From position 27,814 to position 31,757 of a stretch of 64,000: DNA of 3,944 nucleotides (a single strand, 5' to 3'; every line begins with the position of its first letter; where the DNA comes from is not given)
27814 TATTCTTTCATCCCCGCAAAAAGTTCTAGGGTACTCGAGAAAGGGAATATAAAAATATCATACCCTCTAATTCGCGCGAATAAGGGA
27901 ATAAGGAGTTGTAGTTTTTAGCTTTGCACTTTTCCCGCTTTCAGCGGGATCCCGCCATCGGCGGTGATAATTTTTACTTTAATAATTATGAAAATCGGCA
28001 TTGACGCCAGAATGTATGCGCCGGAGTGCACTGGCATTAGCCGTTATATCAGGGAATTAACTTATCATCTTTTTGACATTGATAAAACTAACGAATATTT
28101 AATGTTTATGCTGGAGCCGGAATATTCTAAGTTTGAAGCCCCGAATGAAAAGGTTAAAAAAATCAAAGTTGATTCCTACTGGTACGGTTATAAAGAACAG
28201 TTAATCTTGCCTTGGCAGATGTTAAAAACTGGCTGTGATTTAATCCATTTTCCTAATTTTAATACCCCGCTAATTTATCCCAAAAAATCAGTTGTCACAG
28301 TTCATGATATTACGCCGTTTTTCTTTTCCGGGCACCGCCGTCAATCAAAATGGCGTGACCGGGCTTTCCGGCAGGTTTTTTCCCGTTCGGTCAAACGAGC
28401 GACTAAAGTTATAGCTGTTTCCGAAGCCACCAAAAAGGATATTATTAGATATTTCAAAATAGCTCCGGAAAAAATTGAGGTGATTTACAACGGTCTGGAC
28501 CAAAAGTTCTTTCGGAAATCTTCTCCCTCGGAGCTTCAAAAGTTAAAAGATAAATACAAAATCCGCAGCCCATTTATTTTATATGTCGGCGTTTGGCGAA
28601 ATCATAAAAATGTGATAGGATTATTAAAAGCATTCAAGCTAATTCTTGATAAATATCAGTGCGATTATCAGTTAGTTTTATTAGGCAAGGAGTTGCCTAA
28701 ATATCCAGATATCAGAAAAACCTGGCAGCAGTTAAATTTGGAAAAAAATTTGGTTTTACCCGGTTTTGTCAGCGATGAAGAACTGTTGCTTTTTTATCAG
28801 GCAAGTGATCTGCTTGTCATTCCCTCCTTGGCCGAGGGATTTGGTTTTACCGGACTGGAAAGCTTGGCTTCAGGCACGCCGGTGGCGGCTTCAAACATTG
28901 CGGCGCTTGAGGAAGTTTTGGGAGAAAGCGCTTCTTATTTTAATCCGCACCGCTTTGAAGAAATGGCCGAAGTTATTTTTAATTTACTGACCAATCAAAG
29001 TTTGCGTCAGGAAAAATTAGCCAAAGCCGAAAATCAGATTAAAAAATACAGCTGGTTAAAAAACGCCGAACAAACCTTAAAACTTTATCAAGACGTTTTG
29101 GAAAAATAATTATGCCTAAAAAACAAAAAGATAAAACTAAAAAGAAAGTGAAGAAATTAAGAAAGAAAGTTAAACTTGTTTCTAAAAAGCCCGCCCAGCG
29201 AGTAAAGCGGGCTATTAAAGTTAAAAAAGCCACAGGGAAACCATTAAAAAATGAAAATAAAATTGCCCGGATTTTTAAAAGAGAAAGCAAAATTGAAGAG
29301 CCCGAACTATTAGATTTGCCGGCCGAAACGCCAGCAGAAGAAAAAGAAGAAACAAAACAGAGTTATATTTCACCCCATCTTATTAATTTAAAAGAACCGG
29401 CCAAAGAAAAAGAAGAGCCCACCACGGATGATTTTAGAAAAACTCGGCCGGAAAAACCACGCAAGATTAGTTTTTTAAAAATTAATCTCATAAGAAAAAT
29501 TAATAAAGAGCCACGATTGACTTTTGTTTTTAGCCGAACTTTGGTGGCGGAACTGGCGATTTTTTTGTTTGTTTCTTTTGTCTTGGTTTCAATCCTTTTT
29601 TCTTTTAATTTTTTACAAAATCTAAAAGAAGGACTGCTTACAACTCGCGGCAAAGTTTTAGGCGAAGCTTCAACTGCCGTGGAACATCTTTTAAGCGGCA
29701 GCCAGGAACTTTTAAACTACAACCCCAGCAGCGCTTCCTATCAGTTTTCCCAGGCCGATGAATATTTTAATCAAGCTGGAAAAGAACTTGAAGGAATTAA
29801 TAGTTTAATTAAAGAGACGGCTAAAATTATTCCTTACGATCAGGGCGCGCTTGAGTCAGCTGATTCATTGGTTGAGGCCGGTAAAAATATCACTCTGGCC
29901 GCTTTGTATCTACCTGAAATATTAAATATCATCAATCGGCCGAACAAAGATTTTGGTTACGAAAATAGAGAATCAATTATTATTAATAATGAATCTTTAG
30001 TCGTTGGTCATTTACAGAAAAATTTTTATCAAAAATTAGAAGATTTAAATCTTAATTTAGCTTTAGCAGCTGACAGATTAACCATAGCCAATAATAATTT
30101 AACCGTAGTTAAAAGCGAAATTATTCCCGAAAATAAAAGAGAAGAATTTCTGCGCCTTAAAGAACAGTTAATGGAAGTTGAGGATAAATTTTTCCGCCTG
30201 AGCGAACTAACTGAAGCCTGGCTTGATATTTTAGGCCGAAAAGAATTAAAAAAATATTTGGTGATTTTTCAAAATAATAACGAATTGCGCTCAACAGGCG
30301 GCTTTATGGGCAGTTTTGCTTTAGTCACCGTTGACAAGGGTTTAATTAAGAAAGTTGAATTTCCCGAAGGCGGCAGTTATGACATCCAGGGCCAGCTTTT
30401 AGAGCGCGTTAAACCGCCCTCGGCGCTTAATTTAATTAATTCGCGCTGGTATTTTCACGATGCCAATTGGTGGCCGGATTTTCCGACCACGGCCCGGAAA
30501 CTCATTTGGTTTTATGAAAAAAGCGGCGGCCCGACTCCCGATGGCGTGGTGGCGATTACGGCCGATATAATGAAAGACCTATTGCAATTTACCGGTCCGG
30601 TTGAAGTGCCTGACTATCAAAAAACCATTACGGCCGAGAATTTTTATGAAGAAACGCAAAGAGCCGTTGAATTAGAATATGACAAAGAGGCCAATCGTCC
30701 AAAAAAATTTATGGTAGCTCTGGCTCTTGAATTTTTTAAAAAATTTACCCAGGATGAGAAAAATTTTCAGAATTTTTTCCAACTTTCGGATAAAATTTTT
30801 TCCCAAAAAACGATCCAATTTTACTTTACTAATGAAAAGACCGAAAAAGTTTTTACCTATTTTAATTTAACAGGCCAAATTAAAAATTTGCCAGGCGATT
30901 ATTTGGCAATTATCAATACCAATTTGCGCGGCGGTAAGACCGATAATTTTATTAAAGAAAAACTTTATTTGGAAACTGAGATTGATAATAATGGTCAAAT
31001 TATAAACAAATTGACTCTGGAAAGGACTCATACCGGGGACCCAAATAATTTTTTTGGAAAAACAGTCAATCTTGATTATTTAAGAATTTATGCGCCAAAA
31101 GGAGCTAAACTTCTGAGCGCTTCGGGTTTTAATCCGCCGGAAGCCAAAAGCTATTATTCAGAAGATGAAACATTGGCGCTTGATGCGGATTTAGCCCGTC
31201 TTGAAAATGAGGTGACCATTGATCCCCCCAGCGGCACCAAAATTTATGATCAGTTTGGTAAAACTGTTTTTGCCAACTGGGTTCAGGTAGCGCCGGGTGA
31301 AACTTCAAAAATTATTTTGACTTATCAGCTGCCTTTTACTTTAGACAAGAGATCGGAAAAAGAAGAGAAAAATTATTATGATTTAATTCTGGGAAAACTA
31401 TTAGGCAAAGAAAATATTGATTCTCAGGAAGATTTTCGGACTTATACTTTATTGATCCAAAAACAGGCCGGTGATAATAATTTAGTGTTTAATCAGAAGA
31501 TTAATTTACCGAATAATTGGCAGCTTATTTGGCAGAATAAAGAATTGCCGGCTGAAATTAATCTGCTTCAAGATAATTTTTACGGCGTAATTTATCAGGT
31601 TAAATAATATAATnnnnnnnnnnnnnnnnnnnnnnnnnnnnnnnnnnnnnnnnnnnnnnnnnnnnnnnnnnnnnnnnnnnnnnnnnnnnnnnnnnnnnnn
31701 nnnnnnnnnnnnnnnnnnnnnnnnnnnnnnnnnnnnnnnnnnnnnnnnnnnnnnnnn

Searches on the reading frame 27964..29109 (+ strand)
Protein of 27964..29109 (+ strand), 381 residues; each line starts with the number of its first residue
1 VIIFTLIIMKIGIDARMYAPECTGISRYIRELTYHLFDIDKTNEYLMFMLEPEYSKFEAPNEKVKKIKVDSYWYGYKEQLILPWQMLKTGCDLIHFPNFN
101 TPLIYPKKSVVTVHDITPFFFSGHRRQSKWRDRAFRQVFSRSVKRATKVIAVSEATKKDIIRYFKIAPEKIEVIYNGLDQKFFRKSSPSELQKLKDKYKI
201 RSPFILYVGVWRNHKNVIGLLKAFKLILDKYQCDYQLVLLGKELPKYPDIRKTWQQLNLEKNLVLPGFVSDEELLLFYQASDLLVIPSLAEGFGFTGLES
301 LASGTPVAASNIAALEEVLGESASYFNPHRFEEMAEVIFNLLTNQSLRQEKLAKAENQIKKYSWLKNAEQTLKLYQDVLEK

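Call 50: search_protein_families(library=pfam, proteins=[window:27964-29109:+], max_evalue=0.00001)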
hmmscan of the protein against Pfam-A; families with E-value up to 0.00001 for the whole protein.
window:27964-29109:+ (381 aa): 6 families
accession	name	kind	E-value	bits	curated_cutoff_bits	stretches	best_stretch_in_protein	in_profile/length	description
PF00534.26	Glycos_transf_1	-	4.9e-27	95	26.4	1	201-350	14-164/172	Glycosyl transferases group 1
PF13692.12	Glyco_trans_1_4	-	3.2e-23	83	27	1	203-344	2-142/142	Glycosyl transferases group 1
PF13439.12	Glyco_transf_4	-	6.8e-17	62.4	28.5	1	72-179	54-167/170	Glycosyltransferase Family 4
PF20706.3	GT4-conflict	-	2.2e-11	43.8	26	1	105-368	104-382/385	Family 4 Glycosyltransferase in conflict systems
PF13579.12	Glyco_trans_4_4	-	7.6e-08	33.3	29.7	1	109-177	97-158/158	Glycosyl transferase 4-like domain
PF00982.27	Glyco_transf_20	-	8.9e-06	25.1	32.5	0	270-365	361-464/473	Glycosyltransferase family 20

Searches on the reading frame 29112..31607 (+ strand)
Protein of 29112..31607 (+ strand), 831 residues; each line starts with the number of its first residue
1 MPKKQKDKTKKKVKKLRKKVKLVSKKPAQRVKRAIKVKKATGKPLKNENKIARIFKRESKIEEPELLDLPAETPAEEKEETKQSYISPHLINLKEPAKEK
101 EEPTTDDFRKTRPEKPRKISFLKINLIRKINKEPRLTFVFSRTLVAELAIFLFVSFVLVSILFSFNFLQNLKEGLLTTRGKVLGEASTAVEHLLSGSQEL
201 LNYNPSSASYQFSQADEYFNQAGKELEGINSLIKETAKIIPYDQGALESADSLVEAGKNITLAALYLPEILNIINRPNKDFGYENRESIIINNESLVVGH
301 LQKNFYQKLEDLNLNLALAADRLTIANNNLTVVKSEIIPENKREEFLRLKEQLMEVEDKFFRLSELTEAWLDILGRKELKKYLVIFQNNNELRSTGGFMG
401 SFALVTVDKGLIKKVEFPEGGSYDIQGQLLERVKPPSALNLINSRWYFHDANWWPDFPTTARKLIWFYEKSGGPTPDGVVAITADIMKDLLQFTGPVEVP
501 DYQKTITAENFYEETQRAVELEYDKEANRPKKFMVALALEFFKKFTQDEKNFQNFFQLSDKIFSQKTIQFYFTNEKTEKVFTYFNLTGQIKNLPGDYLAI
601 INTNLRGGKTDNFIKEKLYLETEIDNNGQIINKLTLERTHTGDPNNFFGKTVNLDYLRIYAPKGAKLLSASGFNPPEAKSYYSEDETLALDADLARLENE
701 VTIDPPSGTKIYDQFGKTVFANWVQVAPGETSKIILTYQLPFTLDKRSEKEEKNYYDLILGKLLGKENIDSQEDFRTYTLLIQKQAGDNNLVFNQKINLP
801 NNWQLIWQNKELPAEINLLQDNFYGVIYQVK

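Call 50: search_protein_families(library=pfam, proteins=[window:29112-31607:+], max_evalue=0.00001)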
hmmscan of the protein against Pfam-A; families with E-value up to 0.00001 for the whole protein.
window:29112-31607:+ (831 aa): 1 family
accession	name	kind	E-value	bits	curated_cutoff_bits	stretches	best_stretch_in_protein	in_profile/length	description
PF13196.11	DUF4012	-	5.2e-31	108.5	28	1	380-517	4-141/144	Protein of unknown function (DUF4012)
